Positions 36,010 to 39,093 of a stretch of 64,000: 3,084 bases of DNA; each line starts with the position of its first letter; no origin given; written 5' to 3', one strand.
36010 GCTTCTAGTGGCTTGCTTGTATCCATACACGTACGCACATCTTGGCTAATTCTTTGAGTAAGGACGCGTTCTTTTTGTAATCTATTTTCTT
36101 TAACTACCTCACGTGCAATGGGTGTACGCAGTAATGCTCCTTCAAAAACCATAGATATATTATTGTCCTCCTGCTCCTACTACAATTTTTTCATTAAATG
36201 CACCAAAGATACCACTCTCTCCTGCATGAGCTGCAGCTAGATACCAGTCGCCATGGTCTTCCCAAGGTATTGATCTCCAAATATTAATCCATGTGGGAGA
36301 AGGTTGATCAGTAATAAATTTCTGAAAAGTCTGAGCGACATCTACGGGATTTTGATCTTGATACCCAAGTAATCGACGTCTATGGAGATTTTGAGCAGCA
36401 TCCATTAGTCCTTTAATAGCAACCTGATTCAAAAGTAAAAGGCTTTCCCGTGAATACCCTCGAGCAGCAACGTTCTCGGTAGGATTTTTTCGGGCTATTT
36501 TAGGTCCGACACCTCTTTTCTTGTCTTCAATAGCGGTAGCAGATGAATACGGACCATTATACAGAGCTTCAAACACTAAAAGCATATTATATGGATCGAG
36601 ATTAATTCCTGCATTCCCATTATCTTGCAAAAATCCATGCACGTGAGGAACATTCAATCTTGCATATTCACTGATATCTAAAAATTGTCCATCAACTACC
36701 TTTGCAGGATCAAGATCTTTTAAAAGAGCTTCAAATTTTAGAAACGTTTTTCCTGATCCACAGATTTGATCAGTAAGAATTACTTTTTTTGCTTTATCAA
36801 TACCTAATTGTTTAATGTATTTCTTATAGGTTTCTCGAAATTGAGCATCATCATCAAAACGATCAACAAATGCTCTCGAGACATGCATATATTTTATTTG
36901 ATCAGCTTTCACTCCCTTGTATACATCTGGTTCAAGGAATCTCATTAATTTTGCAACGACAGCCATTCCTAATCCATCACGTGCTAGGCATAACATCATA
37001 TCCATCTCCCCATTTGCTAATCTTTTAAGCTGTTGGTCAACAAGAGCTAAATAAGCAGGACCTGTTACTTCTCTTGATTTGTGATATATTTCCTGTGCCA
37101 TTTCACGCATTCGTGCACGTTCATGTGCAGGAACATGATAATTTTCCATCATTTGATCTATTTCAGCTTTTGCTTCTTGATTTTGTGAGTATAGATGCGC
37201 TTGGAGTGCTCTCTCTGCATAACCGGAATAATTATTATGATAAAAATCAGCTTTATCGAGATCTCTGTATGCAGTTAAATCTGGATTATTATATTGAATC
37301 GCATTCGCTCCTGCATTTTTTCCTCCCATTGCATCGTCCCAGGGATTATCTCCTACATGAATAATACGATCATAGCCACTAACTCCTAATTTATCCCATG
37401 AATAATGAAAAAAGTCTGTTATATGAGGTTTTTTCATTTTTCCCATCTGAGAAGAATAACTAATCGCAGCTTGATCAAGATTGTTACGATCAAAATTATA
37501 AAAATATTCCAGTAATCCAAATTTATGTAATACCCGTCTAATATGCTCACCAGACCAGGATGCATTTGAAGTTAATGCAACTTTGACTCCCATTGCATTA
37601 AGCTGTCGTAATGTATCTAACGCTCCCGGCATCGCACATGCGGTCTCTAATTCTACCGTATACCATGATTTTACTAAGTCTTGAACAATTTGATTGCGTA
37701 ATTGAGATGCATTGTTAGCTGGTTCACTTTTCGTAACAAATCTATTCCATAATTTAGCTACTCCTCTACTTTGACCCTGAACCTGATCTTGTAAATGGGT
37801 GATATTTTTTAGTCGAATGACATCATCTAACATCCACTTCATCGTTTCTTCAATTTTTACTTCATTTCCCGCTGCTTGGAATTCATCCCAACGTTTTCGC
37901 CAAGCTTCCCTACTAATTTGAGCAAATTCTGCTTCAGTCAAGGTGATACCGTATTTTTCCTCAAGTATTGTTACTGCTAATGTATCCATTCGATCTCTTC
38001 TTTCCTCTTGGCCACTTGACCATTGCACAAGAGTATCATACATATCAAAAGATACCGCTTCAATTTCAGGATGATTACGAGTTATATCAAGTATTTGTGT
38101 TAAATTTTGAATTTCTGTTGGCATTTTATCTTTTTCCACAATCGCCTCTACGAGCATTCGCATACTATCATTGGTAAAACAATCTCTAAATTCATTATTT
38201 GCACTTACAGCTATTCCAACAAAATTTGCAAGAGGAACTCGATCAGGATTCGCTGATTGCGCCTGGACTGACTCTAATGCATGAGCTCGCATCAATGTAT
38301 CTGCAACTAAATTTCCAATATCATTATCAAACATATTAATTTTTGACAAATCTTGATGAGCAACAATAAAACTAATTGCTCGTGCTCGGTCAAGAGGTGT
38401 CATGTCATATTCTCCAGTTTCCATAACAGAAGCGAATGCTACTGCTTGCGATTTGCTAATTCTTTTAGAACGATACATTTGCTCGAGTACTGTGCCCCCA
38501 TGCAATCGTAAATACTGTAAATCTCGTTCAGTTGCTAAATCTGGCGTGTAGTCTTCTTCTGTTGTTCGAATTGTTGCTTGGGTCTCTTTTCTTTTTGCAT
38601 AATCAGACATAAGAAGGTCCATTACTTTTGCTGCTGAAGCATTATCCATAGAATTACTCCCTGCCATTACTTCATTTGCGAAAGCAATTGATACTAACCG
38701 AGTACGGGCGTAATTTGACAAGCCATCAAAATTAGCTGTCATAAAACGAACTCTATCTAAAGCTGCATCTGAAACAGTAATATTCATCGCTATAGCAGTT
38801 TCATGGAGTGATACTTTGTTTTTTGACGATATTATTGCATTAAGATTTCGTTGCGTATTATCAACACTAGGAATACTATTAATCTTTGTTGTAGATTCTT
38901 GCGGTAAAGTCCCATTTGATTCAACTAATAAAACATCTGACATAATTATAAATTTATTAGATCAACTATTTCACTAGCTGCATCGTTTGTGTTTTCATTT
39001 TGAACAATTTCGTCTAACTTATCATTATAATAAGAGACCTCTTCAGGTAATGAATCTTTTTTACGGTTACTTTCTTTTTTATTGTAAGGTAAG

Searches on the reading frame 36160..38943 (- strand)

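Call 10: search_protein_families(library=pfam, proteins=[window:36160-38943:-], max_evalue=0.01)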
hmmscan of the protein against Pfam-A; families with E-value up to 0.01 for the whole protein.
window:36160-38943:- (927 aa): 3 families
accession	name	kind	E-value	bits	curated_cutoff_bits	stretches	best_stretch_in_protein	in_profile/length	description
PF00702.32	Hydrolase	-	2e-15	58.1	26.4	1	294-545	1-191/191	haloacid dehalogenase-like hydrolase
PF13419.12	HAD_2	-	1.5e-08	35.4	23.8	1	414-549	56-176/178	Haloacid dehalogenase-like hydrolase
PF13242.12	Hydrolase_like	-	0.0041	17.4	22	0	511-551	9-48/75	HAD-hyrolase-like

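Call 84: search_protein_families(library=padloc, proteins=[window:36160-38943:-], max_evalue=0.001)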
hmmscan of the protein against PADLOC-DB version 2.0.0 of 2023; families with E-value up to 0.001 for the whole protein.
window:36160-38943:- (927 aa): 0 families
